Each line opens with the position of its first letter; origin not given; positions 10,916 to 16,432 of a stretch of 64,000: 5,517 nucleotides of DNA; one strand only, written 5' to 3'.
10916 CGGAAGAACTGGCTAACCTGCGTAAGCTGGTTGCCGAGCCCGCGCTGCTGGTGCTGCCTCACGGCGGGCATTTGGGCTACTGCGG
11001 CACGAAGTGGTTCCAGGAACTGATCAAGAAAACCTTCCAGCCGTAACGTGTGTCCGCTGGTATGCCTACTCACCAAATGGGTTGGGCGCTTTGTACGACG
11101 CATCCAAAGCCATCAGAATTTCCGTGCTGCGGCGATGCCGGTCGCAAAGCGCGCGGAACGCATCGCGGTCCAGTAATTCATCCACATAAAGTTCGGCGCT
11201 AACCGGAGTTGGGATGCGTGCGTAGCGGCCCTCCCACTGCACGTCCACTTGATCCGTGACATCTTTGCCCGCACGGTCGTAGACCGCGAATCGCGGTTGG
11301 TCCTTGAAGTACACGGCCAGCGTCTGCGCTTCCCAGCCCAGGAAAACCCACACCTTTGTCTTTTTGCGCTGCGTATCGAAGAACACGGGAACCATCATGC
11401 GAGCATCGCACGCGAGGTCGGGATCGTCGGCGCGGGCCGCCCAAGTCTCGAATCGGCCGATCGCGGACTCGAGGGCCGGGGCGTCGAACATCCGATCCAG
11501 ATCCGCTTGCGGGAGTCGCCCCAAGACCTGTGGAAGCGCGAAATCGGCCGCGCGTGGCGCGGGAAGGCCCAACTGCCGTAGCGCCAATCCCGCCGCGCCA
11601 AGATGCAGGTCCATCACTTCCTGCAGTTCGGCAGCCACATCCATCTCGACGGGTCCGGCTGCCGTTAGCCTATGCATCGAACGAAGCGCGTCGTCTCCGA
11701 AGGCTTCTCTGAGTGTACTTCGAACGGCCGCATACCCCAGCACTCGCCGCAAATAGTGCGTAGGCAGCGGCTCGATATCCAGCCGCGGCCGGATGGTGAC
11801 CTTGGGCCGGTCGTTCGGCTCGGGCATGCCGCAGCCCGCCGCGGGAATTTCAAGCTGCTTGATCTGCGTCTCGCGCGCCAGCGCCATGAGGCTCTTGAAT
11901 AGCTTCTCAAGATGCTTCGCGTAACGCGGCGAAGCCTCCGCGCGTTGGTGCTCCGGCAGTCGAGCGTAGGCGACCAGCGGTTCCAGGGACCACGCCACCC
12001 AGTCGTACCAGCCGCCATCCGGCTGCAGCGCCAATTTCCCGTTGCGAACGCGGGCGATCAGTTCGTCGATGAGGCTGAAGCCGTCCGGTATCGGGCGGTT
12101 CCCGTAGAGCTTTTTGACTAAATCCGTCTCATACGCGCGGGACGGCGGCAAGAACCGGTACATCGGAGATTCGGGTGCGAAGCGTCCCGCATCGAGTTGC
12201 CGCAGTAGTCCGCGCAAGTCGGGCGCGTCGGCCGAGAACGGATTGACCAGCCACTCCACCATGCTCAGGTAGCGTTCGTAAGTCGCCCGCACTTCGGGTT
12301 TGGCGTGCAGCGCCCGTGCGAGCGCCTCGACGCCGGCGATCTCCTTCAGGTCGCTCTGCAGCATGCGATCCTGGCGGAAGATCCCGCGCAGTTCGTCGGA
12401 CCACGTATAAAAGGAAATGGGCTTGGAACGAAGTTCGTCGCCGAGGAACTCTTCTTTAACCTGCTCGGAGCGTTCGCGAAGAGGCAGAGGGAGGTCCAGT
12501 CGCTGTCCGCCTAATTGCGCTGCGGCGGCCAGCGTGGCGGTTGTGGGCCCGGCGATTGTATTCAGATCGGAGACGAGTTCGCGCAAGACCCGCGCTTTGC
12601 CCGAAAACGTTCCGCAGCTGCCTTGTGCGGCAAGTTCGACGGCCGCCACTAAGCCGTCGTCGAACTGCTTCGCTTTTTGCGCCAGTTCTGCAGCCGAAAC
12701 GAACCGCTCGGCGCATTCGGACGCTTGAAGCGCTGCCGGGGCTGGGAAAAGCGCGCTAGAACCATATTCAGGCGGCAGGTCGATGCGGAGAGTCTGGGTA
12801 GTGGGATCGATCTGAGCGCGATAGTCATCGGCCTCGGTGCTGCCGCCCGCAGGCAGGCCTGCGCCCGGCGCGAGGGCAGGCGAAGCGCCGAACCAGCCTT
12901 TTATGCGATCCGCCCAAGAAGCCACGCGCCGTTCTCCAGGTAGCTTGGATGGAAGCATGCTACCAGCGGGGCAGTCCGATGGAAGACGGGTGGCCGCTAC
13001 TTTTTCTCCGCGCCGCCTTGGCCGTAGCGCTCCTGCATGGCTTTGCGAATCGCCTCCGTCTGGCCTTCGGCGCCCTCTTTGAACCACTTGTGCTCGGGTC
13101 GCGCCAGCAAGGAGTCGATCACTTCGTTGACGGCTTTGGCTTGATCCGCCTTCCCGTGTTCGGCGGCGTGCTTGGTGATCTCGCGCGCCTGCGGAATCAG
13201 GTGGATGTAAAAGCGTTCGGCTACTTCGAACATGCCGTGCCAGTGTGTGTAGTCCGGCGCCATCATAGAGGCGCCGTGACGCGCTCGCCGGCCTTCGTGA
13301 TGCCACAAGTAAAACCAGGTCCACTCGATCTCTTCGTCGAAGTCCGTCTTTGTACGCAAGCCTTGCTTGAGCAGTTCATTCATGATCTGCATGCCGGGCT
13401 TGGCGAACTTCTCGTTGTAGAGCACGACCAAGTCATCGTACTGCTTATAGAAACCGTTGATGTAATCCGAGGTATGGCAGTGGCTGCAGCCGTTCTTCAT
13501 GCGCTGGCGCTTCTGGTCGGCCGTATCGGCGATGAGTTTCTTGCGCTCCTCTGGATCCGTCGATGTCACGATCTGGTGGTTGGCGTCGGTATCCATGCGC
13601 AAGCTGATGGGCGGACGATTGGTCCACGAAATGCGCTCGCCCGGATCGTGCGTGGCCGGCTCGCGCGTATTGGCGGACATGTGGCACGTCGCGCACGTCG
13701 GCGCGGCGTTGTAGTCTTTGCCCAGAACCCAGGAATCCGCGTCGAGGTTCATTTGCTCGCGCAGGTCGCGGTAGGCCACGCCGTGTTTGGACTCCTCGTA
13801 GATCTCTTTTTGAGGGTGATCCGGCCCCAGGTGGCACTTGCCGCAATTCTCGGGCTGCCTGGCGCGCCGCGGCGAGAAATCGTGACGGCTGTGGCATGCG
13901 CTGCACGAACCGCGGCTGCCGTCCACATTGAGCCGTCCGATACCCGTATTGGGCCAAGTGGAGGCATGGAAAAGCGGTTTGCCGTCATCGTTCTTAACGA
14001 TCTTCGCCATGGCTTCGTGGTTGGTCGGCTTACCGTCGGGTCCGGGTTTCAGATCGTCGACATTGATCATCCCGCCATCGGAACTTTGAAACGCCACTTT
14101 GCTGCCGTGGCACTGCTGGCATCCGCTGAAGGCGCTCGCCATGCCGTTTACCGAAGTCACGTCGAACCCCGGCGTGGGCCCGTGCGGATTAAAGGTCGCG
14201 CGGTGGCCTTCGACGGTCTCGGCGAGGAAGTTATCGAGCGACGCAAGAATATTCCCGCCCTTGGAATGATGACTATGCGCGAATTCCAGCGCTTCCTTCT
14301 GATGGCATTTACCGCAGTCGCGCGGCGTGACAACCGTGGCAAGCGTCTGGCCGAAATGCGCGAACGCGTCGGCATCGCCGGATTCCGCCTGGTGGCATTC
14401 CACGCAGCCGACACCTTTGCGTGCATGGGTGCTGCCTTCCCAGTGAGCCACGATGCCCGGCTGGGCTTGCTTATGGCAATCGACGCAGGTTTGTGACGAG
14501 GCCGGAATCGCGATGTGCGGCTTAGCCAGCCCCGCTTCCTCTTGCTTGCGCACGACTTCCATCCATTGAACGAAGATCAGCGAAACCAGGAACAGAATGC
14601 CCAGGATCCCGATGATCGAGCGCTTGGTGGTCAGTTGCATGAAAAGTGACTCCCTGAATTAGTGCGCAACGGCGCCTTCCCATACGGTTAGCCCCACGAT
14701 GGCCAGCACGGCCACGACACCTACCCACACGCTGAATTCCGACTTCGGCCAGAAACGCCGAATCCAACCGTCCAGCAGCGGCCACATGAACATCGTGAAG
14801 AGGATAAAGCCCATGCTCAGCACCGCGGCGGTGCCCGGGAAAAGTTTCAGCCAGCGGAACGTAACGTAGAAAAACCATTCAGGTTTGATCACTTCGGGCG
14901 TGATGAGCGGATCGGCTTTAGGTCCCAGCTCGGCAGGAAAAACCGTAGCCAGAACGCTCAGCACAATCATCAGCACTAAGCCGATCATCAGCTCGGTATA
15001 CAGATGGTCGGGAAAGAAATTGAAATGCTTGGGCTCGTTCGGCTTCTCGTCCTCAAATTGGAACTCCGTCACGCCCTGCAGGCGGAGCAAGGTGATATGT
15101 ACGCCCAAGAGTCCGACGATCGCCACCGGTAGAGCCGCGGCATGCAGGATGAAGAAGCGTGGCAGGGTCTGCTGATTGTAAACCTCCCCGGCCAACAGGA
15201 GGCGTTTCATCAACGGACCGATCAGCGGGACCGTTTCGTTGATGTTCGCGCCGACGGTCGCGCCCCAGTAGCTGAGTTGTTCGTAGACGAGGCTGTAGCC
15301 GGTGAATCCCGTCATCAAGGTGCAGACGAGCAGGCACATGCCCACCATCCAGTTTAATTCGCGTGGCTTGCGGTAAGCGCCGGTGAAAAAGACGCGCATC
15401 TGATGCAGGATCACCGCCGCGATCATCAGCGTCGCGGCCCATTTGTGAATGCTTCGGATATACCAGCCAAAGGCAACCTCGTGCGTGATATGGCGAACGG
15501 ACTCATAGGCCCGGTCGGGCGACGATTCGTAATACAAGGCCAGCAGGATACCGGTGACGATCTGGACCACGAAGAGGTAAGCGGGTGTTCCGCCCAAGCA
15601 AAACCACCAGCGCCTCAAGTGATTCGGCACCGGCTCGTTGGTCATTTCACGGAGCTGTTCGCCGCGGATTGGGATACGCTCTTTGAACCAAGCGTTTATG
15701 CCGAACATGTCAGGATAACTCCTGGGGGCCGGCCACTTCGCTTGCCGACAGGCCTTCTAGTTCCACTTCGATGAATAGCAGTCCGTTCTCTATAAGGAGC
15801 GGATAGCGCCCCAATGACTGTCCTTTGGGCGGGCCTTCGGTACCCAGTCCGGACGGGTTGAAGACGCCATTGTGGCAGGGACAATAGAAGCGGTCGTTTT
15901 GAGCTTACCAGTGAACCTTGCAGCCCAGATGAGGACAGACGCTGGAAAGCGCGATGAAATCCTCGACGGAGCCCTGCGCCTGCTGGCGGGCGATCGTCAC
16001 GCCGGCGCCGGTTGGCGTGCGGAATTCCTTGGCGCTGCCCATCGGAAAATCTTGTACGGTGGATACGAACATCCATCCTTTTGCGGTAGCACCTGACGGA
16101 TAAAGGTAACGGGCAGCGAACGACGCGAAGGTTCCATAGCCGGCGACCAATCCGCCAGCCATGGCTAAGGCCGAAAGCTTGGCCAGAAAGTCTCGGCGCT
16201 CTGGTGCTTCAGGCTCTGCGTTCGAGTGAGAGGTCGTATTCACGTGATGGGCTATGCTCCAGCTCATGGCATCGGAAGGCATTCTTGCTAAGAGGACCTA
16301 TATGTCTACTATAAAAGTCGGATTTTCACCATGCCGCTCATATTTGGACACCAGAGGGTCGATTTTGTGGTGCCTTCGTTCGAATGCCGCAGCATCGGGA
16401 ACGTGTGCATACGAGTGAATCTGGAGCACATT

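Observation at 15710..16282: Rieske iron-sulfur gene of the bc complex carries an in-frame TAA exactly between its two cluster-binding boxes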

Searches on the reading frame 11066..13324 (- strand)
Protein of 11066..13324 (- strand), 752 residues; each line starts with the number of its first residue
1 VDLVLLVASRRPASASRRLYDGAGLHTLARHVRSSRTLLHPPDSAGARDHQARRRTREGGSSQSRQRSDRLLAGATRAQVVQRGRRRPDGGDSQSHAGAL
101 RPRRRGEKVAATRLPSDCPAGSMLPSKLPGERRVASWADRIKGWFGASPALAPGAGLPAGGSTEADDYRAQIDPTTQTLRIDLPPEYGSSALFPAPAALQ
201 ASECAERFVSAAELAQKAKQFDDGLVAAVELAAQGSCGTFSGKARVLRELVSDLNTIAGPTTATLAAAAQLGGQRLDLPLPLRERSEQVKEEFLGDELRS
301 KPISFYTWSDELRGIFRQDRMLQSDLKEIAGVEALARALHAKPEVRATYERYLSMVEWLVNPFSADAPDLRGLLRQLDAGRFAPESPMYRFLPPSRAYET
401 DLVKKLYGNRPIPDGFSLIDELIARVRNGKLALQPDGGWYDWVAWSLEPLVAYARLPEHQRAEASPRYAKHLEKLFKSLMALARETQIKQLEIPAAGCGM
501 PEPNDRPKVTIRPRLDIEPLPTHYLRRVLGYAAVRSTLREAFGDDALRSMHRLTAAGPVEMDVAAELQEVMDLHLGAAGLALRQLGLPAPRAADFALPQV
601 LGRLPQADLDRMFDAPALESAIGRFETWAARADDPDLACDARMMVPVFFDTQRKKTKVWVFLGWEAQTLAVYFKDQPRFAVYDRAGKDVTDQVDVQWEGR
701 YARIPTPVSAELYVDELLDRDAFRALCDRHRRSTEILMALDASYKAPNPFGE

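Call 8: search_protein_families(library=pfam, proteins=[window:11066-13324:-])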
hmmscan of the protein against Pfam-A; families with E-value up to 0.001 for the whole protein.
window:11066-13324:- (752 aa): 0 families
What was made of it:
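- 11066..12925 (-): Conserved 619-aa gene with no Pfam match, downstream of the multihaem cytochrome gene. The longer ORF has no Pfam match (call 8).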

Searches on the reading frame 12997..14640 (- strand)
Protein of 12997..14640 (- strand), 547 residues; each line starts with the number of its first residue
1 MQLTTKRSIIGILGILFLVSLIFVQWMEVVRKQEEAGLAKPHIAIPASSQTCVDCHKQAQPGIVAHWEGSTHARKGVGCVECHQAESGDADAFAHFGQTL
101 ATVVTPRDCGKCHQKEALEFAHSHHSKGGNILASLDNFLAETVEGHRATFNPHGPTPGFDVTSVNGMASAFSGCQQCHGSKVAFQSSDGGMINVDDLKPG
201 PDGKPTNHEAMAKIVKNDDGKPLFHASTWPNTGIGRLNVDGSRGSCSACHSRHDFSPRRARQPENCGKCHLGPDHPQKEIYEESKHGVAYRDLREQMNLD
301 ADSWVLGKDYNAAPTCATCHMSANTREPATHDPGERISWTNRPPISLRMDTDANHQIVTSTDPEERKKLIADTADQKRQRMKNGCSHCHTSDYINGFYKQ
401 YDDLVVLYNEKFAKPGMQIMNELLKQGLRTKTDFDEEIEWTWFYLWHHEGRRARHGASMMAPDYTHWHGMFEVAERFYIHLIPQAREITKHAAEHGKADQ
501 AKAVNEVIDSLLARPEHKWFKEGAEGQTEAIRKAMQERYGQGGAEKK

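Call 8: search_protein_families(library=pfam, proteins=[window:12997-14640:-])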
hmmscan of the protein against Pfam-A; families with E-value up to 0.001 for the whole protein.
window:12997-14640:- (547 aa): 6 families
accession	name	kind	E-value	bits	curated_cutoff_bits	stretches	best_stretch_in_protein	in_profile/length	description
PF13447.11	Multi-haem_cyto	-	9.5e-22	78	21.9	1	238-430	90-262/269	Seven times multi-haem cytochrome CxxCH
PF14522.11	Cytochrome_C7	-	4.7e-10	39.6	24.8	1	48-114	12-67/67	Cytochrome c7 and related cytochrome c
PF13435.11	Cytochrome_C554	-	6.5e-09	37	20.8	1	266-327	2-62/84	Cytochrome c554 and c-prime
PF22113.1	Mtrc-MtrF_II-IV_dom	-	6.9e-07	29.4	30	1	243-392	6-166/176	Outer membrane cytochrome MtrC/MtrF-like, domains II/IV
PF14537.11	Cytochrom_c3_2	-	1.4e-05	25.9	25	0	72-118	2-38/79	Cytochrome c3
PF09699.15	Paired_CXXCH_1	-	0.00094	19.3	20.6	0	243-270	6-36/41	Doubled CXXCH motif (Paired_CXXCH_1)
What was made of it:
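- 12997..14640 (-): Multihaem cytochrome c, 547 aa, with eight CxxCH motifs by eye. It is the third gene of the operon. PF13447, E = 9.5e-22 (call 8).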

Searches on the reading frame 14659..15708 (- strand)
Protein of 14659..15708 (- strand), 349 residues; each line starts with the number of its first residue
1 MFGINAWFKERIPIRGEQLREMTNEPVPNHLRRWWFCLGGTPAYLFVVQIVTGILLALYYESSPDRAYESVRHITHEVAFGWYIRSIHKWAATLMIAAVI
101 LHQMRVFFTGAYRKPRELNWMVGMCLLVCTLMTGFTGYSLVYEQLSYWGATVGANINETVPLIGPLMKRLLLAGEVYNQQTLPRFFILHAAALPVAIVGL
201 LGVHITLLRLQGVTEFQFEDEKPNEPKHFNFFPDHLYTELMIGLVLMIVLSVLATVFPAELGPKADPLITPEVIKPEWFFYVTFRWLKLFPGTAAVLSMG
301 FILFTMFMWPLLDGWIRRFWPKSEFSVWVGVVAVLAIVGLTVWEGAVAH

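Call 8: search_protein_families(library=pfam, proteins=[window:14659-15708:-])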
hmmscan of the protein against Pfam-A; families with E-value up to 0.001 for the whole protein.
window:14659-15708:- (349 aa): 5 families
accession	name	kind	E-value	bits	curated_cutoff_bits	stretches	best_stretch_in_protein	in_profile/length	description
PF00033.24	Cytochrome_B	-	3.5e-52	177.4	27.2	1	23-211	2-188/189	Cytochrome b/b6/petB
PF13631.11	Cytochrom_B_N_2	-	1.9e-46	158.5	27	1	94-261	2-166/169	Cytochrome b(N-terminal)/b6/petB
PF00032.22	Cytochrom_B_C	-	1.1e-06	29.2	20.7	1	264-339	1-77/102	Cytochrome b(C-terminal)/b6/petD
PF00892.27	EamA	-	6.1e-05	23.8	28.2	1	89-182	33-121/135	EamA-like transporter family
PF14358.11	DUF4405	-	0.00055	20.8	26.7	1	45-102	9-61/66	Domain of unknown function (DUF4405)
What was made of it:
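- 14659..15708 (-): Cytochrome b, 349 aa, with b6-like N-terminal and C-terminal domains fused. Its ATG lies one base after the Rieske TGA, and GGAG lies 10 nt upstream. It ends in TAA. PF00033, PF13631 and PF00032 (call 8).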

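Call 47: find_encoding_contigs(protein=window:14659-15708:-, flank=3000, max_places=10)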
Protein window:14659-15708:- (349 aa): 1 contig read that carries it; 1 place shown.
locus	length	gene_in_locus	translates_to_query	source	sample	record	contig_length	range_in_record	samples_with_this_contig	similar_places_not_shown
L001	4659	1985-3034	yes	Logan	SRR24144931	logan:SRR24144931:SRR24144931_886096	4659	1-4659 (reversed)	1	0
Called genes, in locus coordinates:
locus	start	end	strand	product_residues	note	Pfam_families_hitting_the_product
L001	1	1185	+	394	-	?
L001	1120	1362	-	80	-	-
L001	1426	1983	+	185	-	PF00355:Rieske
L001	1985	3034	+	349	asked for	PF00033:Cytochrome_B, PF13631:Cytochrom_B_N_2, PF00032:Cytochrom_B_C (weak)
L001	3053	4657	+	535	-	?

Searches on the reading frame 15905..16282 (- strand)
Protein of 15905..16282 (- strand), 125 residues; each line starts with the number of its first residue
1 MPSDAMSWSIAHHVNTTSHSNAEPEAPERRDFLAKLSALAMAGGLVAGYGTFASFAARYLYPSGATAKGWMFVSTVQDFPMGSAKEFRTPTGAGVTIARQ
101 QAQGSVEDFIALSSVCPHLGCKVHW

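Call 12: find_encoding_contigs(protein=window:15905-16282:-, flank=5000, max_places=10)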
Protein window:15905-16282:- (125 aa): no gene with exactly this product is on record in the collection.

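Call 35: find_encoding_contigs(protein=window:15905-16267:-, flank=5000)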
Protein window:15905-16267:- (120 aa): no gene with exactly this product is on record in the collection.

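Call 36: find_encoding_contigs(protein=window:15908-16243:-, flank=5000)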
Protein seq(112 aa) (112 aa): no gene with exactly this product is on record in the collection.
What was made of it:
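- No assembly on record encodes the truncated product from any of three starts (125, 120 or 112 aa; calls 12, 35, 36).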

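Call 50: find_homologous_proteins(query=window:15908-16282:-, max_evalue=1e-10)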
Query seq(125 aa) (125 aa): 731 proteins with E <= 1e-10 among 767 candidates; the best 120 are listed.
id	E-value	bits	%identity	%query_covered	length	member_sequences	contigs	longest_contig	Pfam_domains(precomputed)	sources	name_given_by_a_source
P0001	1.4e-74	266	100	96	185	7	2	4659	PF00355.33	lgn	-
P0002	6.7e-37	144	69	78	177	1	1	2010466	PF00355.33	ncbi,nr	ncbi:MAG: ubiquinol-cytochrome c reductase iron-sulfur subunit [Planctomycetota bacterium]|nr:ubiqui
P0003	2.6e-35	139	60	93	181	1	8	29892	PF00355.33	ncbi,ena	-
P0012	4.9e-35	138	63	86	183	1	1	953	PF00355.33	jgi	jgi:cytochrome b6-f complex iron-sulfur subunit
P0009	1.2e-34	137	65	82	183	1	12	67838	PF00355.33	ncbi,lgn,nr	ncbi:MAG: Rieske (2Fe-2S) protein [Planctomycetes bacterium]|nr:Rieske (2Fe-2S) protein [Planctomyce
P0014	1.2e-34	137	64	82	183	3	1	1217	PF00355.33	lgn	-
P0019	1.3e-34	137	53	99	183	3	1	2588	PF00355.33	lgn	-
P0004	7.3e-34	135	58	86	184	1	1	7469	PF00355.33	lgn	-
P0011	1.9e-33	133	60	89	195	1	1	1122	PF00355.33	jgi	jgi:Rieske Fe-S protein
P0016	2.2e-33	133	54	90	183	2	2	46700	PF00355.33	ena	-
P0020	2.3e-33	133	58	85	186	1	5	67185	PF00355.33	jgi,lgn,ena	-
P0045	2.6e-33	133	64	79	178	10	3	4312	PF00355.33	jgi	jgi:Rieske Fe-S protein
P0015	3.8e-33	132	58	85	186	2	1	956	PF00355.33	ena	-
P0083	7.9e-33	131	59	82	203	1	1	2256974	PF00355.33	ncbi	-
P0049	1.0e-32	131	56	86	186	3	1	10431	PF00355.33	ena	-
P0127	1.1e-31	127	58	83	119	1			-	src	-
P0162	2.6e-29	120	54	86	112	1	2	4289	-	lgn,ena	-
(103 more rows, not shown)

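Call 54: list_cluster_members(proteins=[P0162, P0127])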
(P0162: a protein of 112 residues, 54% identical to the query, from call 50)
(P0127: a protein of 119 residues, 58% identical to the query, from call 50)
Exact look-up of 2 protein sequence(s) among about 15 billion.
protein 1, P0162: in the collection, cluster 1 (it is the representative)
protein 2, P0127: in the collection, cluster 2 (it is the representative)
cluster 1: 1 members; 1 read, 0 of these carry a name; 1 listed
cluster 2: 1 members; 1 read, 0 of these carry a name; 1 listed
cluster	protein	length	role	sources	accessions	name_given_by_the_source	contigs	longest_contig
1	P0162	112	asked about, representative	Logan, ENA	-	-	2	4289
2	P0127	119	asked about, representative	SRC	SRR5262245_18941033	-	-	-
